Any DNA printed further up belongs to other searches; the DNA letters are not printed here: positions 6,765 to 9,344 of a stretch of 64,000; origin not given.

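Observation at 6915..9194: Lipoprotein fusing four TSP3-like Ca-binding repeats to a beta-helix: candidate new polysaccharide-active enzyme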

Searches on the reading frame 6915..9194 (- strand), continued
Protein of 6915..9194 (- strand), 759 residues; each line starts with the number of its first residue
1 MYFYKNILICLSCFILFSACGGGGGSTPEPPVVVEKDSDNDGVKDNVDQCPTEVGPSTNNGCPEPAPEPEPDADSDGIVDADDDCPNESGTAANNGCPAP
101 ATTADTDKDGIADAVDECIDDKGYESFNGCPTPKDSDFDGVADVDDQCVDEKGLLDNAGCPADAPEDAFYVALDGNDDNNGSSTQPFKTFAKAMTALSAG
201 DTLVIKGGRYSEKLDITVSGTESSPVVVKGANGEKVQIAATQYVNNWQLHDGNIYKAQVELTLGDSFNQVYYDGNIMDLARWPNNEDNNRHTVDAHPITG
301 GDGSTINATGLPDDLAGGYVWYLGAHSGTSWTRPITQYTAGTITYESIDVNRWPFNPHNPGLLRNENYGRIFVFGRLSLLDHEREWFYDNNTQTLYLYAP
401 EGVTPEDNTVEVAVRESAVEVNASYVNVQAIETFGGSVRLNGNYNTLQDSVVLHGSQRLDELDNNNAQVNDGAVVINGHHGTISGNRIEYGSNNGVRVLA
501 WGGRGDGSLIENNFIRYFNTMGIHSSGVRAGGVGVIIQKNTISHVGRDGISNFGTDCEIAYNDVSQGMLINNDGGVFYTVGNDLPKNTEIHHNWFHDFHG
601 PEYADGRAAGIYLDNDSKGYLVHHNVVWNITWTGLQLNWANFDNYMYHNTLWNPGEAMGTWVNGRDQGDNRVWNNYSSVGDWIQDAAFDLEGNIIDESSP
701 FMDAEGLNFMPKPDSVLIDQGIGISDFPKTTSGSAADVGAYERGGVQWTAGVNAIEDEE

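Call 32: search_solved_structures(query=A1, max_evalue=1e-12, show_alignments=2)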
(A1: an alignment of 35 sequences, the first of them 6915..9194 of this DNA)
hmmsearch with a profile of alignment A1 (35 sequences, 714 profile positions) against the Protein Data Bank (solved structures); distinct sequences matched with E-value up to 1e-12: 2.
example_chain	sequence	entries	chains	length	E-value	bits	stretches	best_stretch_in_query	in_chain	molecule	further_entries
3vst_A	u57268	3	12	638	9.6e-26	93.3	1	26-118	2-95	Xylosidase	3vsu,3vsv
5mqp_A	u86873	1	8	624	3.2e-16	61.8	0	20-139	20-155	Glycoside hydrolase BT_1002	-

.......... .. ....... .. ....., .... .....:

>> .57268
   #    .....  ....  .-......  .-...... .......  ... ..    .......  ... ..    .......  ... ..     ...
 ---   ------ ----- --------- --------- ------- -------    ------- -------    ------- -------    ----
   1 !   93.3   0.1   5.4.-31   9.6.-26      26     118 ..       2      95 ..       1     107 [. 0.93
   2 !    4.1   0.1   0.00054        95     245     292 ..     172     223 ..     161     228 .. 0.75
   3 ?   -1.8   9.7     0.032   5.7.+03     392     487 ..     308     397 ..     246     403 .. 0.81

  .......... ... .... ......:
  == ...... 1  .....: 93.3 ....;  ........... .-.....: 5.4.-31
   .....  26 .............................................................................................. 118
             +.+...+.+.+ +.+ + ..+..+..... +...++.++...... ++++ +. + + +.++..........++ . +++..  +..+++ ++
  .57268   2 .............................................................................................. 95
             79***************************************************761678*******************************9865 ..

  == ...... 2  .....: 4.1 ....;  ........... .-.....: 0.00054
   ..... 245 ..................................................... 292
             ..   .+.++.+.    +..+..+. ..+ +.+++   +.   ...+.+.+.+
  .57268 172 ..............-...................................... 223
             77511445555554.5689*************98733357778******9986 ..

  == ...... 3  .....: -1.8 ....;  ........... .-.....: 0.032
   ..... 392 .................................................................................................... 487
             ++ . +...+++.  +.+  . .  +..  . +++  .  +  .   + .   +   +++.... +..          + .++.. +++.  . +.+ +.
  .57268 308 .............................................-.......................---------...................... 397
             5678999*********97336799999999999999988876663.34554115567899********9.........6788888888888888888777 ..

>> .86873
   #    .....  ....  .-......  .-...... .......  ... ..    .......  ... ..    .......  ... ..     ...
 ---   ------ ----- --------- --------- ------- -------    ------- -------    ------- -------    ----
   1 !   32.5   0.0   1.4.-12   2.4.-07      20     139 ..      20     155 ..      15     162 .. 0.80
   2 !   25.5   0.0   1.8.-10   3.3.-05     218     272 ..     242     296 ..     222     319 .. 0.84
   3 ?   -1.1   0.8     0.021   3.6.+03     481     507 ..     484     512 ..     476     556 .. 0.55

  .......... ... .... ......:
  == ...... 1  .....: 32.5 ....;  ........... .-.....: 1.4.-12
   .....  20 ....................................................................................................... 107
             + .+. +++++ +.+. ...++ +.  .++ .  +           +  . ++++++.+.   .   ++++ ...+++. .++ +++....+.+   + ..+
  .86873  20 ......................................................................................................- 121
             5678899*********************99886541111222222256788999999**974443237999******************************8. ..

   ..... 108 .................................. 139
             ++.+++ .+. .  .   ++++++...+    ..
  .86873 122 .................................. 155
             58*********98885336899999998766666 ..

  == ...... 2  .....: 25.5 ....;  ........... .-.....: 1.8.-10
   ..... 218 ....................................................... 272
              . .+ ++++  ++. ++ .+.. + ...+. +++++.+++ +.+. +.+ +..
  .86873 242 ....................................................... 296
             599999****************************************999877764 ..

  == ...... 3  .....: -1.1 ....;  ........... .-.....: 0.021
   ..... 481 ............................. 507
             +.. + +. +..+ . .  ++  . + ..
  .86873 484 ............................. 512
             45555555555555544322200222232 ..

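Call 33: search_protein_families(library=pfam, proteins=[P0018, P0004, P0008, P0035, P0073], max_evalue=1)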
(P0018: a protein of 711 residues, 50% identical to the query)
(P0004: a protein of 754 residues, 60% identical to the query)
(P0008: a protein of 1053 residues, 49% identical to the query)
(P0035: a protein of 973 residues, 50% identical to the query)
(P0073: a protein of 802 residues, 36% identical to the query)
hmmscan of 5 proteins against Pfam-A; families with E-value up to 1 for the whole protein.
P0018 (711 aa): 6 families
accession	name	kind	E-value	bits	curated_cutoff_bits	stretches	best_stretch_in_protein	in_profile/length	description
PF13229.12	Beta_helix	-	4.3e-12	46.4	25.9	2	388-528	11-127/158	Right handed beta helix region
PF18962.6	Por_Secre_tail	-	4.8e-08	33.6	27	1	633-706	2-72/75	Secretion system C-terminal sorting domain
PF22842.2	Pel9A-like_beta_helix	-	1.1e-05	25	25.2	1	20-63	10-53/370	Pel9A-like, right handed beta helix region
PF21231.2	GH141_M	-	3e-05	24.4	27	1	212-250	115-153/156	GH141 insertion domain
PF07602.17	DUF1565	-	0.00017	21.4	20.3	1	27-65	3-41/257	Protein of unknown function (DUF1565)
PF04234.18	CopC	-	0.18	13.3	23.3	1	637-698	18-76/92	CopC domain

P0004 (754 aa): 5 families
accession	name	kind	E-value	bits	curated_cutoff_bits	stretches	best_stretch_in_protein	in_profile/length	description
PF13229.12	Beta_helix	-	4.1e-10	39.9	25.9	3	431-621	1-157/158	Right handed beta helix region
PF02412.23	TSP_3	-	9.9e-07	28.8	25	4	38-58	14-34/36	Thrombospondin type 3 repeat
PF14592.12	Chondroitinas_B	-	1.6e-05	24.6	24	1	186-240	8-63/426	Chondroitinase B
PF22842.2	Pel9A-like_beta_helix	-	7.3e-05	22.3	25.2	1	162-206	9-53/370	Pel9A-like, right handed beta helix region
PF07602.17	DUF1565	-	7.8e-05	22.6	20.3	1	169-209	2-42/257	Protein of unknown function (DUF1565)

P0008 (1053 aa): 9 families
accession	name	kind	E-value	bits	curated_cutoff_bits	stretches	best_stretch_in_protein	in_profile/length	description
PF14200.12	RicinB_lectin_2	-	2e-13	51.3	25.6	1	869-955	2-89/89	Ricin-type beta-trefoil lectin domain-like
PF18962.6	Por_Secre_tail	-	6.8e-12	46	27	1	986-1049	1-69/75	Secretion system C-terminal sorting domain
PF13229.12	Beta_helix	-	5.1e-09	36.4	25.9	1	295-480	5-157/158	Right handed beta helix region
PF00652.28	Ricin_B_lectin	-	1.8e-05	25.3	29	1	868-966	37-126/126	Ricin-type beta-trefoil lectin domain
PF07602.17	DUF1565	-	8.5e-05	22.4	20.3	1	28-66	2-40/257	Protein of unknown function (DUF1565)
PF21231.2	GH141_M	-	0.0032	17.8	27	1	214-254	115-155/156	GH141 insertion domain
PF19910.5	DUF6383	-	0.027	15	23.7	1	992-1046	18-68/74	Domain of unknown function (DUF6383)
PF16850.11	Inhibitor_I66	-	0.04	14.2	27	1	833-932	3-101/146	Peptidase inhibitor I66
PF14155.11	DUF4307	-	0.16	12.3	27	0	632-695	45-110/111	Domain of unknown function (DUF4307)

P0035 (973 aa): 9 families
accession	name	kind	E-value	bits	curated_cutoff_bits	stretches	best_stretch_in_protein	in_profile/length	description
PF03422.21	CBM_6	-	8.3e-25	87.9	28.9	2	659-765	12-125/125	Carbohydrate binding module (family 6)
PF18099.7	CBM_35_2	-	2e-18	66.9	23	2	654-761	1-110/112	Carbohydrate binding module (family 35)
PF13229.12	Beta_helix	-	7.5e-13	48.8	25.9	2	309-481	21-158/158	Right handed beta helix region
PF07602.17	DUF1565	-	3.8e-06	26.9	20.3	1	28-67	2-41/257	Protein of unknown function (DUF1565)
PF22842.2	Pel9A-like_beta_helix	-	5.9e-06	25.9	25.2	1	22-73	10-61/370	Pel9A-like, right handed beta helix region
PF16990.11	CBM_35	-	1.6e-05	25.6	28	2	820-913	25-117/121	Carbohydrate binding module (family 35)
PF03944.20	Endotoxin_C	-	0.00045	21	21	1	678-730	40-102/142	delta endotoxin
PF21231.2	GH141_M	-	0.0012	19.2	27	1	213-251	115-153/156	GH141 insertion domain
PF00404.24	Dockerin_1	-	0.0022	18.6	22.9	1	918-966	1-52/57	Dockerin type I domain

P0073 (802 aa): 4 families
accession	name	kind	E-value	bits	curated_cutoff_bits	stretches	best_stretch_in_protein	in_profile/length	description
PF13229.12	Beta_helix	-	6.6e-06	26.3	25.9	1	346-515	33-157/158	Right handed beta helix region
PF22842.2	Pel9A-like_beta_helix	-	2.1e-05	24.1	25.2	1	20-69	4-53/370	Pel9A-like, right handed beta helix region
PF07602.17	DUF1565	-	0.00063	19.6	20.3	1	32-70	2-40/257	Protein of unknown function (DUF1565)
PF21231.2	GH141_M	-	0.08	13.2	27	1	231-262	123-154/156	GH141 insertion domain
